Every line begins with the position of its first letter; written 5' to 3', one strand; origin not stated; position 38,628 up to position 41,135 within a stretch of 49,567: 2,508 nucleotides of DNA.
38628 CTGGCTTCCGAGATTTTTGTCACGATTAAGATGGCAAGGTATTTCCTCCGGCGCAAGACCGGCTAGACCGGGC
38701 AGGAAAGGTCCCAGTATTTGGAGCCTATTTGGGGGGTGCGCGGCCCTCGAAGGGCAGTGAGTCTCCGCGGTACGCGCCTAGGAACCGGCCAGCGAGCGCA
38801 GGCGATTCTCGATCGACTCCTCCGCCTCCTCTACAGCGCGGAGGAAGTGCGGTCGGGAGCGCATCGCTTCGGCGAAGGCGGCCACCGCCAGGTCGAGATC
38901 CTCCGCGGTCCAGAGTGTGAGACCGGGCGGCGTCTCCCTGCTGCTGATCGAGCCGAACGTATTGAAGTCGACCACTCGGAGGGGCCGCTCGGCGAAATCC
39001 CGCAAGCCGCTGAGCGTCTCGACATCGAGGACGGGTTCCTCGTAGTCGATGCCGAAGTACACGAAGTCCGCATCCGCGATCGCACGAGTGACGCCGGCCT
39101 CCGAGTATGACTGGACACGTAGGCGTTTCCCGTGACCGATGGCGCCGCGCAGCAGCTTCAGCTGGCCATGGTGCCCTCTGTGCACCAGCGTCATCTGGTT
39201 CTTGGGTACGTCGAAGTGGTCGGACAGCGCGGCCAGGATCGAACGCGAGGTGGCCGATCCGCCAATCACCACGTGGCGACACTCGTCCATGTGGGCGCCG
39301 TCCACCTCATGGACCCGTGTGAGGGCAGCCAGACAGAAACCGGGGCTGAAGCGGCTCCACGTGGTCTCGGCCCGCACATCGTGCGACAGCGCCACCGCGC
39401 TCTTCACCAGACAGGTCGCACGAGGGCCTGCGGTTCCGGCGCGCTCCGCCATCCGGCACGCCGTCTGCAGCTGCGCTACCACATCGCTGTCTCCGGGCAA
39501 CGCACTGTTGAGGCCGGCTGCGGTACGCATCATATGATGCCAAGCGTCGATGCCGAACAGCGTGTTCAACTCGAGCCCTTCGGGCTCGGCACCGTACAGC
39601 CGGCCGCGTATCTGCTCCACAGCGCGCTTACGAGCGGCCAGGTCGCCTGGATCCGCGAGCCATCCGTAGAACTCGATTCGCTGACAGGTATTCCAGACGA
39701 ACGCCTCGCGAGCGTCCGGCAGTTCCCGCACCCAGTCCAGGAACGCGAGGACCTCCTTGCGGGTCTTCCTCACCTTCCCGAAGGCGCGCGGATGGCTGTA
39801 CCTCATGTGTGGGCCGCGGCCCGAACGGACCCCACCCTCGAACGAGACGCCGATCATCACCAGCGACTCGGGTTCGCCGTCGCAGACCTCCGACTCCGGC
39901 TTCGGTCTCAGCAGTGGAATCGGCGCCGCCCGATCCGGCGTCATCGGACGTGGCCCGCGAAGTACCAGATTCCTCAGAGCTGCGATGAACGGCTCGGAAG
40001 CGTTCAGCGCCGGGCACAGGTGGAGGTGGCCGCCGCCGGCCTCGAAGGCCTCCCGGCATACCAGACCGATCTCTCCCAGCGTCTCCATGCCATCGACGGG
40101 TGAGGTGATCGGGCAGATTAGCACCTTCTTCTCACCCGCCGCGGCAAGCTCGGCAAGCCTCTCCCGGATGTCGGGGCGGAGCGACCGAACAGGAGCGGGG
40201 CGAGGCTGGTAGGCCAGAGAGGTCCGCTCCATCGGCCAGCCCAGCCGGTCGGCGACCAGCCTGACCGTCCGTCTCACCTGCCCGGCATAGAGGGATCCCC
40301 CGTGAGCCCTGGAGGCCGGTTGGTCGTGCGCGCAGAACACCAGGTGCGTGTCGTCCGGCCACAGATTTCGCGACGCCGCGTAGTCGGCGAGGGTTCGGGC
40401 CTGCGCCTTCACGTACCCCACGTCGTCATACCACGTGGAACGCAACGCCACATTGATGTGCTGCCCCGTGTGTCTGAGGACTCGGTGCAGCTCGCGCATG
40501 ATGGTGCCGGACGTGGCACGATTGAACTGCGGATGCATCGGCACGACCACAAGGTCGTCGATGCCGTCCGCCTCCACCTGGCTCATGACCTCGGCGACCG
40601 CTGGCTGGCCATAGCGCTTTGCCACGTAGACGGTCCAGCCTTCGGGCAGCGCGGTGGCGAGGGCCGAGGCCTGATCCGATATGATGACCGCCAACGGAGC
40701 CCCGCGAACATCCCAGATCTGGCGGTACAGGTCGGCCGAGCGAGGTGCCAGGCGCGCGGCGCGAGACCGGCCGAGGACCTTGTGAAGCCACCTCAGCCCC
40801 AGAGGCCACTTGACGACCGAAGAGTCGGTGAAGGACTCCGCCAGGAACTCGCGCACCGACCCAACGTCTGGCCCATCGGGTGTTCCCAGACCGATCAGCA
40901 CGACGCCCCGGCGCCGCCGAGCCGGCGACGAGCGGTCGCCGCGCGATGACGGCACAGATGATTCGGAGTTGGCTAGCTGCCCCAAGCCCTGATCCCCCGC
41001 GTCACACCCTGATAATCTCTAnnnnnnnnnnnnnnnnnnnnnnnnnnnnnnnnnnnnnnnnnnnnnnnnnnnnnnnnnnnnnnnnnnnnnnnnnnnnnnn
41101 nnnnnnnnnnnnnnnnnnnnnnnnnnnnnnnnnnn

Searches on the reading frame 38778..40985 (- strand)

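Call 13: search_protein_families(library=pfam, proteins=[window:38778-40985:-], max_evalue=0.00001)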
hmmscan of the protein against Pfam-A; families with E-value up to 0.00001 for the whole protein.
window:38778-40985:- (735 aa): 2 families
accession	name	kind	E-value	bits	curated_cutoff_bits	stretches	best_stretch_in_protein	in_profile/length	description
PF00762.24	Ferrochelatase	-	4.4e-65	220.2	27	1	26-342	2-314/317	Ferrochelatase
PF05201.20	GlutR_N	-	4e-17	62.8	27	1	407-541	18-151/151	Glutamyl-tRNAGlu reductase, N-terminal domain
